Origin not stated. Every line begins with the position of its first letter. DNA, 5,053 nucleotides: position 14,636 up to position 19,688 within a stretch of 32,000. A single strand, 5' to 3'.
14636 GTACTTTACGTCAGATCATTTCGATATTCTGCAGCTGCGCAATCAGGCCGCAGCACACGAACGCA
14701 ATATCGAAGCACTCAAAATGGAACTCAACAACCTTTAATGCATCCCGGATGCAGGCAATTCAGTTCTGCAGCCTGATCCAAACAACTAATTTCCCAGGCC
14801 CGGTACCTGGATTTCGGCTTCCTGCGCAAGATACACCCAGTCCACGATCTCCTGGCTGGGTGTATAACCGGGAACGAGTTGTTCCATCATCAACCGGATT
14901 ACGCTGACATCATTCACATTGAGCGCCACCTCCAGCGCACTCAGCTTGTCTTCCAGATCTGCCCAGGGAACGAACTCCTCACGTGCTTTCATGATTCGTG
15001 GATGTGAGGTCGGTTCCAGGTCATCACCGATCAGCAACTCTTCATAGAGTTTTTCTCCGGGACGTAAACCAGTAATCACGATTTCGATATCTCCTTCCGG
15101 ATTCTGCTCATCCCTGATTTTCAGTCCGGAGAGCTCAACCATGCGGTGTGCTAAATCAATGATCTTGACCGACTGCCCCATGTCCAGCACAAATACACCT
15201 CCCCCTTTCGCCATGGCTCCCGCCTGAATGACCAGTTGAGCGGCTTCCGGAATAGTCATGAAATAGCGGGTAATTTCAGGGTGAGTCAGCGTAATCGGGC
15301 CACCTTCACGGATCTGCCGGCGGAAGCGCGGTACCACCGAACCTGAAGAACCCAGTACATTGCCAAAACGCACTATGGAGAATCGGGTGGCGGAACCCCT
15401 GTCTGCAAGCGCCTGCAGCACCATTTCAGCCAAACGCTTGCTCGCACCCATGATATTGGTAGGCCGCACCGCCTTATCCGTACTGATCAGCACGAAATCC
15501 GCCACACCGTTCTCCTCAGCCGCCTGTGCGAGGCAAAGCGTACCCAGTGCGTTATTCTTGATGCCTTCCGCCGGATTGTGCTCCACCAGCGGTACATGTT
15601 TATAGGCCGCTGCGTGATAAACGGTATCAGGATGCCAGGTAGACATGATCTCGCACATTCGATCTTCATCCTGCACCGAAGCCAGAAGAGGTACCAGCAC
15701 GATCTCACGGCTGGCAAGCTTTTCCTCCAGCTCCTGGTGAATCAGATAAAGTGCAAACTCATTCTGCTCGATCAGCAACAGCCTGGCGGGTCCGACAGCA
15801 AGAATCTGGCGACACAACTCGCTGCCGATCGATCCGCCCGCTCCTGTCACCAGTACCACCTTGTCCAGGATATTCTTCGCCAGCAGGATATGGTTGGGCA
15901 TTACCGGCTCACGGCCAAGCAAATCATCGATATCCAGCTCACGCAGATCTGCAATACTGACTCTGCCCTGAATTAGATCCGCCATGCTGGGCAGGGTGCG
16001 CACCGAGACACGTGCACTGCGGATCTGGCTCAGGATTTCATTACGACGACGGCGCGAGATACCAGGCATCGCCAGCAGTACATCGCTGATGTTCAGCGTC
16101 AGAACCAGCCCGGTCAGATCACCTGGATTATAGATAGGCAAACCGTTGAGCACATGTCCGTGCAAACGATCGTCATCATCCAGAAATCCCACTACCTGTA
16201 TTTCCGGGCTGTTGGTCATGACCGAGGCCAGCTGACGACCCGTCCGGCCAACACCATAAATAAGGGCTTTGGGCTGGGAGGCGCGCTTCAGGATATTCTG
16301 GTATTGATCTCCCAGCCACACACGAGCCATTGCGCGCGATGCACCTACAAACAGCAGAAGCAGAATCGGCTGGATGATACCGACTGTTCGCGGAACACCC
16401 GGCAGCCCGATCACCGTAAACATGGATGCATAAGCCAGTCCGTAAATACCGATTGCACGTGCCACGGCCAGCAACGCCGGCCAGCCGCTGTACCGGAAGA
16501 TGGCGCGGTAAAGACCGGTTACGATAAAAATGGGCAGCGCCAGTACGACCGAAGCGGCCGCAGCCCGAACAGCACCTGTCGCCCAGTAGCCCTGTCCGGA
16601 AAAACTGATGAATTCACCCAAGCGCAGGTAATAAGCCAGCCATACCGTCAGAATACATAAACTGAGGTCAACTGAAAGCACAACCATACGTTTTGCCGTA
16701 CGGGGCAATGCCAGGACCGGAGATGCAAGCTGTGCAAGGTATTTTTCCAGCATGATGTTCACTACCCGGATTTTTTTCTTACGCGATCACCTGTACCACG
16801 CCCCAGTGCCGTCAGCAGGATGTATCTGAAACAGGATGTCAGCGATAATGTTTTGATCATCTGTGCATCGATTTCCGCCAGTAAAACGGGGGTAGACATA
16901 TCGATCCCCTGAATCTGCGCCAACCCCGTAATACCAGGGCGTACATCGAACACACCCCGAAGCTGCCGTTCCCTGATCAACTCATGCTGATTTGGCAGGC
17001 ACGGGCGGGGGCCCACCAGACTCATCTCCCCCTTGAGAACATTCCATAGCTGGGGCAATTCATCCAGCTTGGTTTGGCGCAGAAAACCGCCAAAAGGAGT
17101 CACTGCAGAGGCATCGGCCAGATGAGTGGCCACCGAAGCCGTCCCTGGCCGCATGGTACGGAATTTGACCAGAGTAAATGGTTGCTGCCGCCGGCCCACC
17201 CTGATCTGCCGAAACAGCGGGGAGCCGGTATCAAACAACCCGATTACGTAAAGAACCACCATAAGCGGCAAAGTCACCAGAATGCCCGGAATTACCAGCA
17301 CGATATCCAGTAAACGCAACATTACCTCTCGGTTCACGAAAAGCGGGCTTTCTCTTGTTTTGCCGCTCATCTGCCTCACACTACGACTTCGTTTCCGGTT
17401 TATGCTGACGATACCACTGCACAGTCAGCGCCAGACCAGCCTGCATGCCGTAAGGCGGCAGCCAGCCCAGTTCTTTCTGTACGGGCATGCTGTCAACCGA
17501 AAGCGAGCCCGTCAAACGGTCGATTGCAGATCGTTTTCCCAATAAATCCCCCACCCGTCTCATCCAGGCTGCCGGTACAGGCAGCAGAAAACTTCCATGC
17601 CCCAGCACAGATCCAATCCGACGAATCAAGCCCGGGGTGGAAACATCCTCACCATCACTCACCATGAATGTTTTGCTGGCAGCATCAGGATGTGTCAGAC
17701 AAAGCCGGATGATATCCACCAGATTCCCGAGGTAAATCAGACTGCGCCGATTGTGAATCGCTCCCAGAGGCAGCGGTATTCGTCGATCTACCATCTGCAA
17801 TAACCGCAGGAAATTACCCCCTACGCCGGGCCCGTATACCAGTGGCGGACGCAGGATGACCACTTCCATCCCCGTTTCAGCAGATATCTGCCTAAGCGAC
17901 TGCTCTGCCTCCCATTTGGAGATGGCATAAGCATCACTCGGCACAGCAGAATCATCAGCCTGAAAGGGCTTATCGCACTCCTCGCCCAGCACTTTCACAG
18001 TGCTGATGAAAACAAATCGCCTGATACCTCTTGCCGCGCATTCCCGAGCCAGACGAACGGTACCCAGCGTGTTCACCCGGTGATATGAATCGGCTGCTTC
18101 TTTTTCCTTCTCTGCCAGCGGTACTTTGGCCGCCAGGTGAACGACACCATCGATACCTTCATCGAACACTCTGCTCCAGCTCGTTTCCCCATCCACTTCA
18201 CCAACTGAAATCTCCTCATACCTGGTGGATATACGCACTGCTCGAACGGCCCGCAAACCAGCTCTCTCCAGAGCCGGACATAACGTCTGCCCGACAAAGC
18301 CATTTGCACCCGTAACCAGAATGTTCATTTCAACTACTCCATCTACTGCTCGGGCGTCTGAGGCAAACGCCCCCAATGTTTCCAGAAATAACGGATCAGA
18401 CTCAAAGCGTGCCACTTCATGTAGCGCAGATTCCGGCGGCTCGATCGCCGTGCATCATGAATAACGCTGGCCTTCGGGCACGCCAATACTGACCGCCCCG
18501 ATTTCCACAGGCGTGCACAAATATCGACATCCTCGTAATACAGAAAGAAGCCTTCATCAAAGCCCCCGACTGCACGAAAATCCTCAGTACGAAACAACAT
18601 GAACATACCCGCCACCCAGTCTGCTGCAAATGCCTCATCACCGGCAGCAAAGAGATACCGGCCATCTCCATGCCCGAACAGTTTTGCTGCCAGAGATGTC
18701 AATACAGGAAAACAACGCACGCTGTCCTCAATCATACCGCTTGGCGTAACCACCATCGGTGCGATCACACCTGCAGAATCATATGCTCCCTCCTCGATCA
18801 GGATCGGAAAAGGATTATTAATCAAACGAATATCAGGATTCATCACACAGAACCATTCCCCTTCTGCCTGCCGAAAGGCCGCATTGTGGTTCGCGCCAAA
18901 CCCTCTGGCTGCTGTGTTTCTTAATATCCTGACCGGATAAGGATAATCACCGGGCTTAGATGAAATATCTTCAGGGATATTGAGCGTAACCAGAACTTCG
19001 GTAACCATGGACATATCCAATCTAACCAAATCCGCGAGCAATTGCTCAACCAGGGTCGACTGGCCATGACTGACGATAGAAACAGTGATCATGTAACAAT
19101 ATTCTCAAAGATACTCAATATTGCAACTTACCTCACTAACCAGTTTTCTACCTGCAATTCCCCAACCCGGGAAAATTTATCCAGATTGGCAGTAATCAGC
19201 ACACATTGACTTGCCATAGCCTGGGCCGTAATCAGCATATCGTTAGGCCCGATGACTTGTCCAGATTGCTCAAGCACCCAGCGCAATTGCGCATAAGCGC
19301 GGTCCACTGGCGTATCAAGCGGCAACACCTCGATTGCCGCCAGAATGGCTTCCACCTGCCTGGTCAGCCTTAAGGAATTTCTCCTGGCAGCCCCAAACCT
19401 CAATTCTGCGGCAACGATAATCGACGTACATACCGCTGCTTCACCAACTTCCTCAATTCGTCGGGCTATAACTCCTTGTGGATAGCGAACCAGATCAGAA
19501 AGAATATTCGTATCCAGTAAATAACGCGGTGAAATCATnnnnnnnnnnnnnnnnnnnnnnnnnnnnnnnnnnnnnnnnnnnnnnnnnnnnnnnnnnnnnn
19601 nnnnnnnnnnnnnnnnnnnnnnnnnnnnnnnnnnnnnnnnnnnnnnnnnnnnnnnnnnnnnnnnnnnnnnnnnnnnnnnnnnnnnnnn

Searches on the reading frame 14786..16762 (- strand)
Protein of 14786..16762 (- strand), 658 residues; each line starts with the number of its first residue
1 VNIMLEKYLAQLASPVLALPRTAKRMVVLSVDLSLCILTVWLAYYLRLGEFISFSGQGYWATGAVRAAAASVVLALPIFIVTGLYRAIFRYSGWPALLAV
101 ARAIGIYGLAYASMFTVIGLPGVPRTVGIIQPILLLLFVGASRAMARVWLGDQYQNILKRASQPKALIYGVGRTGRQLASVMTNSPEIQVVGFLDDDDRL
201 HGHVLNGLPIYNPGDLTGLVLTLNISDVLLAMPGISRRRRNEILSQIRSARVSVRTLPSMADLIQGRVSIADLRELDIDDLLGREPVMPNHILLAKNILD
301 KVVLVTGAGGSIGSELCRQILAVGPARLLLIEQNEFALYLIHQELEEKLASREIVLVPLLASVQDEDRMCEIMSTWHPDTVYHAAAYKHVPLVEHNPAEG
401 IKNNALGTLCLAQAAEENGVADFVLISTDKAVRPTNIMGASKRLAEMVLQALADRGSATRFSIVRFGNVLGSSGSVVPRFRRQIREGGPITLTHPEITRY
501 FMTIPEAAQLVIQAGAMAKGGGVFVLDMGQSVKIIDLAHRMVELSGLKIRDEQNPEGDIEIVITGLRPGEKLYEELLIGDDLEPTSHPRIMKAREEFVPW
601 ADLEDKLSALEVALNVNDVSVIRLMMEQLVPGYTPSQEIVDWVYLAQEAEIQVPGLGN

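Call 82: search_protein_families(library=pfam, proteins=[window:14786-16762:-], max_evalue=0.00001)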
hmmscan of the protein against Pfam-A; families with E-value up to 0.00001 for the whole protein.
window:14786-16762:- (658 aa): 4 families
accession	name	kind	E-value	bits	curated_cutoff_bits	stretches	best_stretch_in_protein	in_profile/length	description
PF02719.21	Polysacc_synt_2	-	2.5e-123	411.4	20.2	1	303-594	1-292/293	Polysaccharide biosynthesis protein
PF01370.27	Epimerase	-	3.2e-22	79.6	20.9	1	303-517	1-227/240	NAD dependent epimerase/dehydratase family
PF04321.23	RmlD_sub_bind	-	6.8e-14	52.1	27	1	303-486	3-169/287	RmlD substrate binding domain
PF16363.11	GDP_Man_Dehyd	-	6.9e-14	52.5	27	1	304-429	1-130/332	GDP-mannose 4,6 dehydratase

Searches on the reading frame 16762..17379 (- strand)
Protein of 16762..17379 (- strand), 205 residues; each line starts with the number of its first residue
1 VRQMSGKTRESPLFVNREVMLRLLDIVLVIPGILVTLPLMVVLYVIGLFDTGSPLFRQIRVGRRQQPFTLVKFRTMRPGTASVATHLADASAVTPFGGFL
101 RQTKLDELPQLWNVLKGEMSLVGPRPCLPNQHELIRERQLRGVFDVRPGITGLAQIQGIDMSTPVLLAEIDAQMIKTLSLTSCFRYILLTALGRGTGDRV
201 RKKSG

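Call 82: search_protein_families(library=pfam, proteins=[window:16762-17379:-], max_evalue=0.00001)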
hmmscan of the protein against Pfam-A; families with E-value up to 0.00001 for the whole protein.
window:16762-17379:- (205 aa): 1 family
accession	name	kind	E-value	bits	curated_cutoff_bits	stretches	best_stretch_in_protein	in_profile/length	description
PF02397.22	Bac_transf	-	2.4e-48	164.5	27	1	22-191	2-174/179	Bacterial sugar transferase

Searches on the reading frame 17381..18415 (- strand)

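Call 82: search_protein_families(library=pfam, proteins=[window:17381-18415:-], max_evalue=0.00001)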
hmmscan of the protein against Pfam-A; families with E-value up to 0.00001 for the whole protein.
window:17381-18415:- (344 aa): 7 families
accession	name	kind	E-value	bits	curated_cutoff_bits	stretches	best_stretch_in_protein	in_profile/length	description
PF01370.27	Epimerase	-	4.9e-37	128.1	20.9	1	32-247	1-232/240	NAD dependent epimerase/dehydratase family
PF04321.23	RmlD_sub_bind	-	1.3e-21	77.4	27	1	30-207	1-164/287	RmlD substrate binding domain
PF01073.25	3Beta_HSD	-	1.1e-19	70.9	22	1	33-238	1-227/280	3-beta hydroxysteroid dehydrogenase/isomerase family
PF16363.11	GDP_Man_Dehyd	-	3.2e-18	66.7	27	1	33-327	1-328/332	GDP-mannose 4,6 dehydratase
PF07993.18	NAD_binding_4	-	1.4e-14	54.3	20.1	1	79-196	81-210/258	Male sterility protein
PF13460.12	NAD_binding_10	-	1.4e-09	38.6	27.2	1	36-192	1-145/184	NAD(P)H-binding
PF02719.21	Polysacc_synt_2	-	1.5e-07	31.4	20.2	1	68-142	57-131/293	Polysaccharide biosynthesis protein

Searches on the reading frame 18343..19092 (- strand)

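Call 82: search_protein_families(library=pfam, proteins=[window:18343-19092:-], max_evalue=0.00001)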
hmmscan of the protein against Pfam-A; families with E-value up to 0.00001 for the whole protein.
window:18343-19092:- (249 aa): 3 families
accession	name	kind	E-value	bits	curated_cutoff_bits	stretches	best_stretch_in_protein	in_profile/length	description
PF02709.20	Glyco_transf_7C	-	2.7e-06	27.4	23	1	161-207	20-67/78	N-terminal domain of galactosyltransferase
PF13641.12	Glyco_tranf_2_3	-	4.2e-06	27.4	27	0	131-217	132-216/230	Glycosyltransferase like family 2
PF00535.33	Glycos_transf_2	-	5.7e-06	26.8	23.3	0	50-110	51-111/168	Glycosyl transferase family 2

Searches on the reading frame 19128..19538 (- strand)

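Call 25: search_protein_families(library=pfam, proteins=[window:19128-19538:-], max_evalue=0.001)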
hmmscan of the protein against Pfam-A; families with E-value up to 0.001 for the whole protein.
window:19128-19538:- (136 aa): 1 family
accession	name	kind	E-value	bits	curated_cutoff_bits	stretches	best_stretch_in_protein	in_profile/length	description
PF01850.27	PIN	-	8.7e-19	68.7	23.6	1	6-127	1-119/120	PIN domain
